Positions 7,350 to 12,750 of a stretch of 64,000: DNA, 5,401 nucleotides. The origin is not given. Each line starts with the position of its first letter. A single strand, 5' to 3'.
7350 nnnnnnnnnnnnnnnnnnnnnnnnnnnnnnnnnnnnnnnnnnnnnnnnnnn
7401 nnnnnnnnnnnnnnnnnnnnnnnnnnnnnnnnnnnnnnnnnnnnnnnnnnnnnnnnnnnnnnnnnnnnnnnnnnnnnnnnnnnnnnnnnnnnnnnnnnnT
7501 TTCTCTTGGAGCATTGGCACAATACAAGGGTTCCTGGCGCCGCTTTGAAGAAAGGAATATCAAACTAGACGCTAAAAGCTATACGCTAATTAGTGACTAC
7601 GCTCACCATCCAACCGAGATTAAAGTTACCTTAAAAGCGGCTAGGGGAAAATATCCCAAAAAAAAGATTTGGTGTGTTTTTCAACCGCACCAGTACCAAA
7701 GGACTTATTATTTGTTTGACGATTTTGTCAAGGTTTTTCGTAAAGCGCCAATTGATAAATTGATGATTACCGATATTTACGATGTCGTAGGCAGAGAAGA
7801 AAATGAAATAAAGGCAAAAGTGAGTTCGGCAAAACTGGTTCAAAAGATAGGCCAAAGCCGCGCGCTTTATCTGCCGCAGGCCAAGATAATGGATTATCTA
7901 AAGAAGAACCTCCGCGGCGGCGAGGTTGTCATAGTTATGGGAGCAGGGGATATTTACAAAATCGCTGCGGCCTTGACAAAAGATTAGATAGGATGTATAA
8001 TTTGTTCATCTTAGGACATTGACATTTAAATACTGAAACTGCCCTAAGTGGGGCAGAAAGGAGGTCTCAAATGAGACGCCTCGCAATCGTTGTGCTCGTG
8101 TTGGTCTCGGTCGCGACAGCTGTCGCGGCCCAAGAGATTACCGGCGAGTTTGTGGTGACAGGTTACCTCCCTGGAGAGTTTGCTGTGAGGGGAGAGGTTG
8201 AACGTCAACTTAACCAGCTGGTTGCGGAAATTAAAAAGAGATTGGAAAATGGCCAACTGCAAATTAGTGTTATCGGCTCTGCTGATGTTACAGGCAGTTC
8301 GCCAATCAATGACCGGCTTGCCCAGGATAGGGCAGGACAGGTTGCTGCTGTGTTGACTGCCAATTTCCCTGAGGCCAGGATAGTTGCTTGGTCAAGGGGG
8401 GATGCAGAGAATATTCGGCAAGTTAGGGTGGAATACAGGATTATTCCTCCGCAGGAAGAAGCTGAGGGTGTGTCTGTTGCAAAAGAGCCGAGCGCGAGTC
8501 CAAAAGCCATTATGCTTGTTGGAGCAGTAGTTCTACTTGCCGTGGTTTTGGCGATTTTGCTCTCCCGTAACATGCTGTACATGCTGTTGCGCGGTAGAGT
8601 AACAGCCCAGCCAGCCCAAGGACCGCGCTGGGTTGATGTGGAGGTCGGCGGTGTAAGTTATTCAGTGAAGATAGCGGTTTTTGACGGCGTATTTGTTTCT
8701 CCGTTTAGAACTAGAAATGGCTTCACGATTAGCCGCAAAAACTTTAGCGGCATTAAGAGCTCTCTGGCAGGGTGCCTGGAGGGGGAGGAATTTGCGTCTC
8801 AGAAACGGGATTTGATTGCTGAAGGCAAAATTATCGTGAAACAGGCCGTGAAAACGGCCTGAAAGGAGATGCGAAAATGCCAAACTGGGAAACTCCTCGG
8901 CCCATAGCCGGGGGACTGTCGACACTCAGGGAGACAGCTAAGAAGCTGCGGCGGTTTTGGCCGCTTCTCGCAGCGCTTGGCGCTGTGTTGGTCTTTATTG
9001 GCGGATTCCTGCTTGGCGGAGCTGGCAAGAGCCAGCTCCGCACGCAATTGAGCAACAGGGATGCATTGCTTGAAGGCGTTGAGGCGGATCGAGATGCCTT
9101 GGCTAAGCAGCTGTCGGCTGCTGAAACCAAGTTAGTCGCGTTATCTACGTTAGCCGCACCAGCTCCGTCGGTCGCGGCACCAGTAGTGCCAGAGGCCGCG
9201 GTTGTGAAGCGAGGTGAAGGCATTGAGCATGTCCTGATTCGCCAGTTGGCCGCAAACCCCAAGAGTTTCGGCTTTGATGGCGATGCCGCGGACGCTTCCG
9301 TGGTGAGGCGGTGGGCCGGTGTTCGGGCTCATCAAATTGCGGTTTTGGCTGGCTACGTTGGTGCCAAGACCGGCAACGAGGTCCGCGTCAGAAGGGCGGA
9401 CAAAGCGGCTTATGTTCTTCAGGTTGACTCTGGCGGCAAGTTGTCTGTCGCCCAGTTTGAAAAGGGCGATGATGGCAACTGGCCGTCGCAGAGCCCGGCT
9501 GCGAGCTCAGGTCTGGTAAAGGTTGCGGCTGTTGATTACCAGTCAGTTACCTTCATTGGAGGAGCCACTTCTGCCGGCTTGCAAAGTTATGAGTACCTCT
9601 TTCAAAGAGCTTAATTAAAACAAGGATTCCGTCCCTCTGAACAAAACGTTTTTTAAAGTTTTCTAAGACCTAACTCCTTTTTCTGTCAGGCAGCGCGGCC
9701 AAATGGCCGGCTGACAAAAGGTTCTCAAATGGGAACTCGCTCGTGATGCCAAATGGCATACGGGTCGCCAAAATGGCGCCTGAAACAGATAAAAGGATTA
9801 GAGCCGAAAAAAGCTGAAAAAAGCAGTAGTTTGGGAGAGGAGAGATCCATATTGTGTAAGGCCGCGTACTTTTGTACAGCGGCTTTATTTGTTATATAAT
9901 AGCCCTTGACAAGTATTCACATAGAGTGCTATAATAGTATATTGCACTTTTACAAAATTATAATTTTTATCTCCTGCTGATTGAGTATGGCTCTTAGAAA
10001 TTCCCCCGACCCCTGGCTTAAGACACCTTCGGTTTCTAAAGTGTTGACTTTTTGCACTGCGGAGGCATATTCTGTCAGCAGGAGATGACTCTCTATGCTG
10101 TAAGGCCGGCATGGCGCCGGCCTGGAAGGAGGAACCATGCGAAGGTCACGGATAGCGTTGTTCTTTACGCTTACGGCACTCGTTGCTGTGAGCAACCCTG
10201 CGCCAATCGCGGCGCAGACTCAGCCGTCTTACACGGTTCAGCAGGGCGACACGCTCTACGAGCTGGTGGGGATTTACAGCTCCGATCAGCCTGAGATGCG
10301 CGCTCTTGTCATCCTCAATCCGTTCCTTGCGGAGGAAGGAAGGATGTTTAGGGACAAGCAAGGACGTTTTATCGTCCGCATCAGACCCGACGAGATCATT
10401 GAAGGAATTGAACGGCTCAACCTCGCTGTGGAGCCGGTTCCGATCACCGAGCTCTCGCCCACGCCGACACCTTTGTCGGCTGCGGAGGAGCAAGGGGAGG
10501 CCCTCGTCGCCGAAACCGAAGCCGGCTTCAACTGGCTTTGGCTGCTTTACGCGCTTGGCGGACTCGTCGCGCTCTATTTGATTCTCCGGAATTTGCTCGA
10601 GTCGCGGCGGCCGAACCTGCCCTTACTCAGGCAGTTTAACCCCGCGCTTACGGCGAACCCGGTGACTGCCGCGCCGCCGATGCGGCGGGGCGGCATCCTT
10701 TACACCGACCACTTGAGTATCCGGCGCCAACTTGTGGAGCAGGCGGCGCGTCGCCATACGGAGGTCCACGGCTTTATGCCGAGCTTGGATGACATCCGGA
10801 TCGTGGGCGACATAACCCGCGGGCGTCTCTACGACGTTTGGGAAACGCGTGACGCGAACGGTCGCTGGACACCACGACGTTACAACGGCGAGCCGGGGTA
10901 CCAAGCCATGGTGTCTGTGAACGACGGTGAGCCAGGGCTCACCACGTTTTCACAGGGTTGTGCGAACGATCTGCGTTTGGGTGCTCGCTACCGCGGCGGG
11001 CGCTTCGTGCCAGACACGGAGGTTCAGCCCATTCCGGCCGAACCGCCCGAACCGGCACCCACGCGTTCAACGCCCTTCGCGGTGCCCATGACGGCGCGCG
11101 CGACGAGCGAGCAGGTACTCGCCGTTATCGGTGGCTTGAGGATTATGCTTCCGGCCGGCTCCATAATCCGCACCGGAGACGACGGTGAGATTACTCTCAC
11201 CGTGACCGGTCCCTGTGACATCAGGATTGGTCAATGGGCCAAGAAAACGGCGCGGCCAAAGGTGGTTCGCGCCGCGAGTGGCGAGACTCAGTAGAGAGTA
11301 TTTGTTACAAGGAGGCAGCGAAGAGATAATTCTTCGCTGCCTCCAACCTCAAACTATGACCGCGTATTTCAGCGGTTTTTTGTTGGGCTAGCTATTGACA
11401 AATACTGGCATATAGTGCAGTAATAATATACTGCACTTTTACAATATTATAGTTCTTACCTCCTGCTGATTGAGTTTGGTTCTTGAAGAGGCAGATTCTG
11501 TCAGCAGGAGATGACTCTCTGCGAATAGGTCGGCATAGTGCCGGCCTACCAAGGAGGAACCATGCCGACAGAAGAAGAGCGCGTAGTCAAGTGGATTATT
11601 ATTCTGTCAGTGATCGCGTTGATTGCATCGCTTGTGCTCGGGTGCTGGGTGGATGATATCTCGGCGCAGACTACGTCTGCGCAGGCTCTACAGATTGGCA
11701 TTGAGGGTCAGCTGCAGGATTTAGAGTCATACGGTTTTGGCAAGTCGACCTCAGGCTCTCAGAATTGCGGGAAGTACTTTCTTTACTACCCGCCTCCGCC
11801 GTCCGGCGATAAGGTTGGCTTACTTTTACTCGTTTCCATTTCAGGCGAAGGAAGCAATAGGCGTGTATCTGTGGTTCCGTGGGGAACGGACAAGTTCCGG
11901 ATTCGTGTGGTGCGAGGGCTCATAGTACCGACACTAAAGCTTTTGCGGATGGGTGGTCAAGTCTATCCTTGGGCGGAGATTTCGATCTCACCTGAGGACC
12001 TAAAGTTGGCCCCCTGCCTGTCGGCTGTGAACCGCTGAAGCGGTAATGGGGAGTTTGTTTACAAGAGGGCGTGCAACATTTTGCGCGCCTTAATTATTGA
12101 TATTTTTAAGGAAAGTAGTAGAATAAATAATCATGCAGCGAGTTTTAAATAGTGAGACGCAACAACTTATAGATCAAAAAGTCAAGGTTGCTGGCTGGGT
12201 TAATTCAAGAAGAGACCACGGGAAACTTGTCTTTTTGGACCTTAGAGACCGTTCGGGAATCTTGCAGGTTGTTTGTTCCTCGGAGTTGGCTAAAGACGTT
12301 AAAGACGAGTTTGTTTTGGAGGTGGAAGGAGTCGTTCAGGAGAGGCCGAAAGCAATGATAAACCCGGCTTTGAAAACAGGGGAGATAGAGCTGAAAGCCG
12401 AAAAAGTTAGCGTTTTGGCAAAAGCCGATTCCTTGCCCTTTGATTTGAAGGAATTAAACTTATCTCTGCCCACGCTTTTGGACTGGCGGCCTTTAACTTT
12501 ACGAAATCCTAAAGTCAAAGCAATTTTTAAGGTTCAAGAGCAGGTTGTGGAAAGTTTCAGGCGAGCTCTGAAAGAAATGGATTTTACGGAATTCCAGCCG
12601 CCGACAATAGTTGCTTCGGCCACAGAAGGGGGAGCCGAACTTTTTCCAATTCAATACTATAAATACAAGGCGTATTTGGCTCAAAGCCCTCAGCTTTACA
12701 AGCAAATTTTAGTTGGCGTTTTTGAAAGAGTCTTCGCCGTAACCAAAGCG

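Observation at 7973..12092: A ~4-kb high-GC island of four exported/membrane proteins wedged between murC and aspS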

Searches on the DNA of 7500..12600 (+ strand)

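Call 5: search_rna_families(source=window, start=7500, end=12600, threshold=evalue, max_evalue=1, show_alignments=3)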
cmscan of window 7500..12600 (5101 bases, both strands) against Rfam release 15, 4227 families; matches with E-value up to 1: 0.
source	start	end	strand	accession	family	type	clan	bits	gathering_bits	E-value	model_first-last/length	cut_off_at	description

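Call 79: build_rna_model(alignment_id=A6, structure=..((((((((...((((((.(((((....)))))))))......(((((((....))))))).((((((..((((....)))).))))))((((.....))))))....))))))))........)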
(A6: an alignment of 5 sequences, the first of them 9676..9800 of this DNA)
Model R1 built from alignment A6 (5 sequences, 125 columns); structure: as given.
model positions 121; base pairs 40; branch points 3; effective number of sequences 0.89; information 0.591 bits per position. Calibrated on 0.2 Mb of random sequence (short: E-values are rough).
structure used (alignment columns):
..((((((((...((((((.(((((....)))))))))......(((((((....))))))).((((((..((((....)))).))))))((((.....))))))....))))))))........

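Call 80: search_with_rna_model(model_id=R1, sources=[window, L002, L004, L005, L008, L009, L010, L012, L013, L014, L016, L017, L018, L020, L007, L003], max_evalue=1)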
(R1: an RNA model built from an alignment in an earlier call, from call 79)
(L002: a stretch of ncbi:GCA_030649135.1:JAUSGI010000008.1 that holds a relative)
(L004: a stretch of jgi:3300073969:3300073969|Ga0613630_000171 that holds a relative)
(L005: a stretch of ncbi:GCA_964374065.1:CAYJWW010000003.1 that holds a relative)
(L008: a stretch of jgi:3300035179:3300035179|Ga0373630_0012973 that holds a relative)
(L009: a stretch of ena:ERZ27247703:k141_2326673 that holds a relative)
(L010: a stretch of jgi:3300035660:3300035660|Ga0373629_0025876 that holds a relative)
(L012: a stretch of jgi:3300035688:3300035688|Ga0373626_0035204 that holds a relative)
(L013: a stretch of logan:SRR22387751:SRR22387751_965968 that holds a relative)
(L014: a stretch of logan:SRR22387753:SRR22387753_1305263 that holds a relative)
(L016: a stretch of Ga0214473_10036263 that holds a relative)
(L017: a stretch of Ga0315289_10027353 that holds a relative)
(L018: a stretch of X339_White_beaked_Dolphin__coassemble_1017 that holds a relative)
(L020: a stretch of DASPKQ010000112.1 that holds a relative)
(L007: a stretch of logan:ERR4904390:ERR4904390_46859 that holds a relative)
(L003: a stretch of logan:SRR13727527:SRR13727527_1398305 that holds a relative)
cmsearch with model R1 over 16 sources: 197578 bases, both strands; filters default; matches with E-value up to 1: 9.
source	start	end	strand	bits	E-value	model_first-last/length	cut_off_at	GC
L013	2076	2196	+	138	1.1e-35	1-121/121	no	0.45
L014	1077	1197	+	138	1.1e-35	1-121/121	no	0.45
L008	2772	2891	+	134.8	9e-35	1-121/121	no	0.45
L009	6819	6938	+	134.8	9e-35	1-121/121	no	0.45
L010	5500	5619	+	134.8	9e-35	1-121/121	no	0.45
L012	3389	3508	+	134.8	9e-35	1-121/121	no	0.45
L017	4853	4973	+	132.2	4.7e-34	1-121/121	no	0.48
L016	3195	3314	+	128.8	4.1e-33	1-121/121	no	0.45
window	9677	9797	+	121.1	6e-31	1-121/121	no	0.52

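Call 115: search_rna_families(sources=[L008, L013, L016, L017], threshold=evalue, max_evalue=1)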
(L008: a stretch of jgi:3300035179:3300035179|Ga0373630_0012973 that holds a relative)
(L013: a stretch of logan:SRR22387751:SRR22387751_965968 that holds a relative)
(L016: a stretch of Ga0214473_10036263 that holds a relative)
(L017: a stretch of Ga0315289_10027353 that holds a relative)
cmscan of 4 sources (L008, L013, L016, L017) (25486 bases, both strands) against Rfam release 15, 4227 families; matches with E-value up to 1: 2.
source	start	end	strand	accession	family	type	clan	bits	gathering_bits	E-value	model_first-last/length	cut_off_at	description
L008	3050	3122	+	RF00005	tRNA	Gene; tRNA;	CL00001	61.2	29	3.2e-11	1-71/71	no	tRNA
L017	4052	4120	-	RF01280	snoR14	Gene; snRNA; snoRNA; CD-box;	CL00076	24.8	40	0.7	1-84/84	no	Small nucleolar RNA snoR14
